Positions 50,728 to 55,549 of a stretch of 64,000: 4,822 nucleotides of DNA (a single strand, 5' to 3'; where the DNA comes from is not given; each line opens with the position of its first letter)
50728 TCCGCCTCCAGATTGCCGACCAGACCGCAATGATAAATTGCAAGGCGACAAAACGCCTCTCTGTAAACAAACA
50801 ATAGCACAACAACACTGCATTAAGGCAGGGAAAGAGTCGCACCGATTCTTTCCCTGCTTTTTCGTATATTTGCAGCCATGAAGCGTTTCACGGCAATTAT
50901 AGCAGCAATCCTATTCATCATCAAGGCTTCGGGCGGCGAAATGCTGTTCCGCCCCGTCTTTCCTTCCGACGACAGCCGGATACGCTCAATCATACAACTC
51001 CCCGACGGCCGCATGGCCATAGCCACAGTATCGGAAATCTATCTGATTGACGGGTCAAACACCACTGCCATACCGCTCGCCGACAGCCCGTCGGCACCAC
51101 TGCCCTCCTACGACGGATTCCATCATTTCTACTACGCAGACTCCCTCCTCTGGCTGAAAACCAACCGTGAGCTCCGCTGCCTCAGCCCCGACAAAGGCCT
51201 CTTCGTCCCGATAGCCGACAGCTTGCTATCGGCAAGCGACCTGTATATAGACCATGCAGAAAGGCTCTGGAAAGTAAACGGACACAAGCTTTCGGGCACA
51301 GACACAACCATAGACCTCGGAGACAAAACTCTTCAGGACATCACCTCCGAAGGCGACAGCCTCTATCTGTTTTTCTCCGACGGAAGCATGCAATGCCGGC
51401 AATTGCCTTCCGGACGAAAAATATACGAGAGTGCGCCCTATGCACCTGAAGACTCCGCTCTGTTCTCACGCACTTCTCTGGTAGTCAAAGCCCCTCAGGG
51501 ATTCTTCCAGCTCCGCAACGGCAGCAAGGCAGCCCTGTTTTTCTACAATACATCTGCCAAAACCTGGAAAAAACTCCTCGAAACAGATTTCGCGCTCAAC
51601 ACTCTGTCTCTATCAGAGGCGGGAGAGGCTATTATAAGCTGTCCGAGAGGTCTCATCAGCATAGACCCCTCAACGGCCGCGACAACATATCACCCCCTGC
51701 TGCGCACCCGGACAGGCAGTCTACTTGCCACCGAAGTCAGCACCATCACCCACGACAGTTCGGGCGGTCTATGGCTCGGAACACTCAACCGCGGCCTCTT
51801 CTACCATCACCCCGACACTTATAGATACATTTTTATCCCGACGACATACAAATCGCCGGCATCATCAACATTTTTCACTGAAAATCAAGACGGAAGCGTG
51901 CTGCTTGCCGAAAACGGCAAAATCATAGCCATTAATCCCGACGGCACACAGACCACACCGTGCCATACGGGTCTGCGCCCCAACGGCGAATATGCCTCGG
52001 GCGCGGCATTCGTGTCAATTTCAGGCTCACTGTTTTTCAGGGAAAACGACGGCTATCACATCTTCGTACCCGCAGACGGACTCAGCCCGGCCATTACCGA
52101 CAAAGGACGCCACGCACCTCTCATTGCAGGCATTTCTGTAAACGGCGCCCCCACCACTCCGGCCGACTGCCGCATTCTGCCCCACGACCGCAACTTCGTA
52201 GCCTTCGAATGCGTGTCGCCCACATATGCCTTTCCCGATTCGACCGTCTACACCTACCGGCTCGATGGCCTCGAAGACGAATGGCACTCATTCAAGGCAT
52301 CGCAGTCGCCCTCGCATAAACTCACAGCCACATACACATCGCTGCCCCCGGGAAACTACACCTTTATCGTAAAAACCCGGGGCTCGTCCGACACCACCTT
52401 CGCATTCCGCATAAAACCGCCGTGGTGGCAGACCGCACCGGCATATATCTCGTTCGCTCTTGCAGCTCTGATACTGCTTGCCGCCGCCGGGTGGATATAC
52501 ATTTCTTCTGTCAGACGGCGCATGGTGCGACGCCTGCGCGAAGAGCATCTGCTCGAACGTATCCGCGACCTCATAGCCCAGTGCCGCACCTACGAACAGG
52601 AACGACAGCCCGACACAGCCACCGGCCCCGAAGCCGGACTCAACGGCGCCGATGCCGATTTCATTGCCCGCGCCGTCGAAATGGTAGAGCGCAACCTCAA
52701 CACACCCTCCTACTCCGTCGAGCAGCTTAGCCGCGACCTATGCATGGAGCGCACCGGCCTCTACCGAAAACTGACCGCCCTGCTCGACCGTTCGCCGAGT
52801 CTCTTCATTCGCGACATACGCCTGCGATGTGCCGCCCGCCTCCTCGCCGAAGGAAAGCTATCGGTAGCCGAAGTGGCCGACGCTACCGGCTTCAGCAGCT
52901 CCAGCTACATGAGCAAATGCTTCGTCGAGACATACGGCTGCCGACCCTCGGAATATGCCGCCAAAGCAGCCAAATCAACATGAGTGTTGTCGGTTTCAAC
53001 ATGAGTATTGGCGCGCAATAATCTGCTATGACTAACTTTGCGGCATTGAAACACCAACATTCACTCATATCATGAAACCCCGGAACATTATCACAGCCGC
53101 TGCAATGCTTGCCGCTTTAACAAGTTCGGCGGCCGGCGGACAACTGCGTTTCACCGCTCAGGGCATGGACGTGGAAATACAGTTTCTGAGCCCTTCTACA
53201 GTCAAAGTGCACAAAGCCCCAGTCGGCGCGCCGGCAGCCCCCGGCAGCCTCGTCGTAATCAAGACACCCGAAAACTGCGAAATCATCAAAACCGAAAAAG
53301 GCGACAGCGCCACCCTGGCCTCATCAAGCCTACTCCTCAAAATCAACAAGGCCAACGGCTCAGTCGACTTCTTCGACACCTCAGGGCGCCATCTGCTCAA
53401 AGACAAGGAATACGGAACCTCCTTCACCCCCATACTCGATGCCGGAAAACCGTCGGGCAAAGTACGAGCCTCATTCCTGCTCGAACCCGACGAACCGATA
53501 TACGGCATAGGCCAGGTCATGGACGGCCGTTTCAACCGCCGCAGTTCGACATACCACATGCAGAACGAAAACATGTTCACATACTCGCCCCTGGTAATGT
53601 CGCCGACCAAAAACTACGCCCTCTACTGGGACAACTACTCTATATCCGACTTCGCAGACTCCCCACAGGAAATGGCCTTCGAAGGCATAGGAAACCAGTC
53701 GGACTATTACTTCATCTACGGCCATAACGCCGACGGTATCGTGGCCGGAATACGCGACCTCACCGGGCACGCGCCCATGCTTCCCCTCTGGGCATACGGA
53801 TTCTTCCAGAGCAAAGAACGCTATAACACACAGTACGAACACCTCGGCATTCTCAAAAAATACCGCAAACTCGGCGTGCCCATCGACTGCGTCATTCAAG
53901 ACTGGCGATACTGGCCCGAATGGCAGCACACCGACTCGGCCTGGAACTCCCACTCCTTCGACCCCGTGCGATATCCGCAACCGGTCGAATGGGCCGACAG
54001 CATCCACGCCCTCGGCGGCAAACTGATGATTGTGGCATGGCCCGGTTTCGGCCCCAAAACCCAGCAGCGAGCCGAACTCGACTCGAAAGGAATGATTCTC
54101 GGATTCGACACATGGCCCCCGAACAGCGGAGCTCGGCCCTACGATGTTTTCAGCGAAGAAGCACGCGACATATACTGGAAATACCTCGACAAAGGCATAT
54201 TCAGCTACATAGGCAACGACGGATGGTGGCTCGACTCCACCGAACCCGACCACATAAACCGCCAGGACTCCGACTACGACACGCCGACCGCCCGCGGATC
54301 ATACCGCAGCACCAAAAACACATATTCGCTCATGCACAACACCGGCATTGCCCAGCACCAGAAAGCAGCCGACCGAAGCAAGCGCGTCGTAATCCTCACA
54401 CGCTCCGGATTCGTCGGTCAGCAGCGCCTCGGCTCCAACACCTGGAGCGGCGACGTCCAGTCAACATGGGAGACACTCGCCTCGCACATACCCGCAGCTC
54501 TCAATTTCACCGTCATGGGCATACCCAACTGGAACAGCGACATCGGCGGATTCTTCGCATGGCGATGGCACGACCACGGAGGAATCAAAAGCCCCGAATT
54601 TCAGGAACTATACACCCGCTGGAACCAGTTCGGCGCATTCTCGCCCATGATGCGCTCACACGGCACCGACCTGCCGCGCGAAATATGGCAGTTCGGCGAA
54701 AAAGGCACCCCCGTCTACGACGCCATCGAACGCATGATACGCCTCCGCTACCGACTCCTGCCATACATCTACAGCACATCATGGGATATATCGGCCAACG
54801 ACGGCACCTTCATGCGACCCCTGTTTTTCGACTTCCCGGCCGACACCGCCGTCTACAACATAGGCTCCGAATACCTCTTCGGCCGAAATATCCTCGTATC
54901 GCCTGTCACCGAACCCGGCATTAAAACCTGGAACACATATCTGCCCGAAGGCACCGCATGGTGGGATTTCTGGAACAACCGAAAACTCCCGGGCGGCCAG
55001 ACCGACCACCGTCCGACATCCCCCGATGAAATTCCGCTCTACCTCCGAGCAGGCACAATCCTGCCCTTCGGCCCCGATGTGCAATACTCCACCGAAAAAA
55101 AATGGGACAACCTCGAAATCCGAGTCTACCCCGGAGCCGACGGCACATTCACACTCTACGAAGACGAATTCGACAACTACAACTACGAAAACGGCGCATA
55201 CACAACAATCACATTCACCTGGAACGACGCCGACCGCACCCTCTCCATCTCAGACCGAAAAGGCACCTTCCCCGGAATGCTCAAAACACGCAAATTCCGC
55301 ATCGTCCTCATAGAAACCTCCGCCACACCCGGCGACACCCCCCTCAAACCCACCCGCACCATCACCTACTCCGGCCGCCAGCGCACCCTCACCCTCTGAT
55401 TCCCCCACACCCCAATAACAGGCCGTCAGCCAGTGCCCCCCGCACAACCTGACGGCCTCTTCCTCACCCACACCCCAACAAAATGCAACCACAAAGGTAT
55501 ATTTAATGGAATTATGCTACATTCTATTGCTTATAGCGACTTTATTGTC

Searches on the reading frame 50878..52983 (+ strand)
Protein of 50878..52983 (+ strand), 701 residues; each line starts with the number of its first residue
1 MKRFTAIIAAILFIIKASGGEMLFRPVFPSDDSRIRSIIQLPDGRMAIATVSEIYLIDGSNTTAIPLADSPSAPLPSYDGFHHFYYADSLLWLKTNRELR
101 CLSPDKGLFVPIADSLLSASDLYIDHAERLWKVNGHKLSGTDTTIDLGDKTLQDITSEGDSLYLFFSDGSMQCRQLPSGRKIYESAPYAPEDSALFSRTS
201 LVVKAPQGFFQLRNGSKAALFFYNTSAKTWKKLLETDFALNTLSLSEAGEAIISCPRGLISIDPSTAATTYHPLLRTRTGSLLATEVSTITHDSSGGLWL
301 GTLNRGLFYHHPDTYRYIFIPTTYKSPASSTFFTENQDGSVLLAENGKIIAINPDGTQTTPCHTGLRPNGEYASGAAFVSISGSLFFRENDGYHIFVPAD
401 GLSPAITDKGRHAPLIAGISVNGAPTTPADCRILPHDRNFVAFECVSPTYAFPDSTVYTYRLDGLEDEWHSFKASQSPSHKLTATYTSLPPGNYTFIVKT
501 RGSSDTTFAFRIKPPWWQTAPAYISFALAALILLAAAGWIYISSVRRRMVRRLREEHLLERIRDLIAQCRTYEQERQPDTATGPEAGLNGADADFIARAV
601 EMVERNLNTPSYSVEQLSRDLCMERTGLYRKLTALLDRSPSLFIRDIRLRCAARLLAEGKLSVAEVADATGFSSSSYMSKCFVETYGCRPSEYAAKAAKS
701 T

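Call 75: search_protein_families(library=pfam, proteins=[window:50878-52983:+], max_evalue=0.00001)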
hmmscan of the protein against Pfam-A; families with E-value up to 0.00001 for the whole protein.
window:50878-52983:+ (701 aa): 3 families
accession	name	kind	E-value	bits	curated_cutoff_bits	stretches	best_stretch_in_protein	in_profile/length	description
PF12833.13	HTH_18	-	4.5e-18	65.8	33.6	1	617-695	1-79/80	Helix-turn-helix domain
PF07495.19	Y_Y_Y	-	1.4e-11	44.5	26.6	1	450-503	2-49/65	Y_Y_Y domain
PF00165.29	HTH_AraC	-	1.4e-08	35.1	26.6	1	660-693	8-40/42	Bacterial regulatory helix-turn-helix proteins, AraC family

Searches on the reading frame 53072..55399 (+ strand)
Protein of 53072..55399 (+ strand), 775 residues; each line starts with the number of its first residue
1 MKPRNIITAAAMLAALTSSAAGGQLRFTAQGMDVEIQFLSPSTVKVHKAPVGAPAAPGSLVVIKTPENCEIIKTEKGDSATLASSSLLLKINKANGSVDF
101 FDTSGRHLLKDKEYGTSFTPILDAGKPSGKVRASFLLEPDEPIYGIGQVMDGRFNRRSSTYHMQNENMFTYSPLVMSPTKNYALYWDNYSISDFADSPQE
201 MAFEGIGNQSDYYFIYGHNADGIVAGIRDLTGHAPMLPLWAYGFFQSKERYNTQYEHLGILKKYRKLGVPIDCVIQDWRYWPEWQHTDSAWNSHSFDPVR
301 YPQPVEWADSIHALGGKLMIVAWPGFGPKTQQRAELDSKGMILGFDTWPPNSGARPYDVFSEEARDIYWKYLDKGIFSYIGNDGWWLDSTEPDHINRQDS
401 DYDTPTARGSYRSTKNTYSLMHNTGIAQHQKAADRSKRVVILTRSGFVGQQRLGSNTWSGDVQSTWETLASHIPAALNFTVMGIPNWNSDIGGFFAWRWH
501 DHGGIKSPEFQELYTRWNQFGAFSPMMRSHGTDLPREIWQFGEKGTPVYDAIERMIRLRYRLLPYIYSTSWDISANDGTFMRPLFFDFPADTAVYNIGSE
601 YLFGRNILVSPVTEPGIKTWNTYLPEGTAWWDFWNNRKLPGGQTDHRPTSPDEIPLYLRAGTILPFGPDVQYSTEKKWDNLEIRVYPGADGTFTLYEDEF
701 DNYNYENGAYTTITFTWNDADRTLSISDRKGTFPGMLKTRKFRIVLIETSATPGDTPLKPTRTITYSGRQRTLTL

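Call 75: search_protein_families(library=pfam, proteins=[window:53072-55399:+], max_evalue=0.00001)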
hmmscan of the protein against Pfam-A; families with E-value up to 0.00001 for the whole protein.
window:53072-55399:+ (775 aa): 4 families
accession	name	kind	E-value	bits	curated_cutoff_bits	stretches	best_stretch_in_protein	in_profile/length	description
PF01055.32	Glyco_hydro_31_2nd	-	9.8e-87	291.8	23.5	1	235-568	2-327/328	Glycosyl hydrolases family 31 TIM-barrel domain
PF17137.9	DUF5110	-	2.2e-25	88.9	27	1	680-747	1-69/71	Domain of unknown function (DUF5110)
PF21365.3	Glyco_hydro_31_3rd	-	2.4e-24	86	24.4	1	579-664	3-87/87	Glycosyl hydrolase family 31 C-terminal domain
PF13802.12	Gal_mutarotas_2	-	1.9e-15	58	27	1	34-193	2-182/184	Glycosyl hydrolase 31 N-terminal galactose mutarotase-like domain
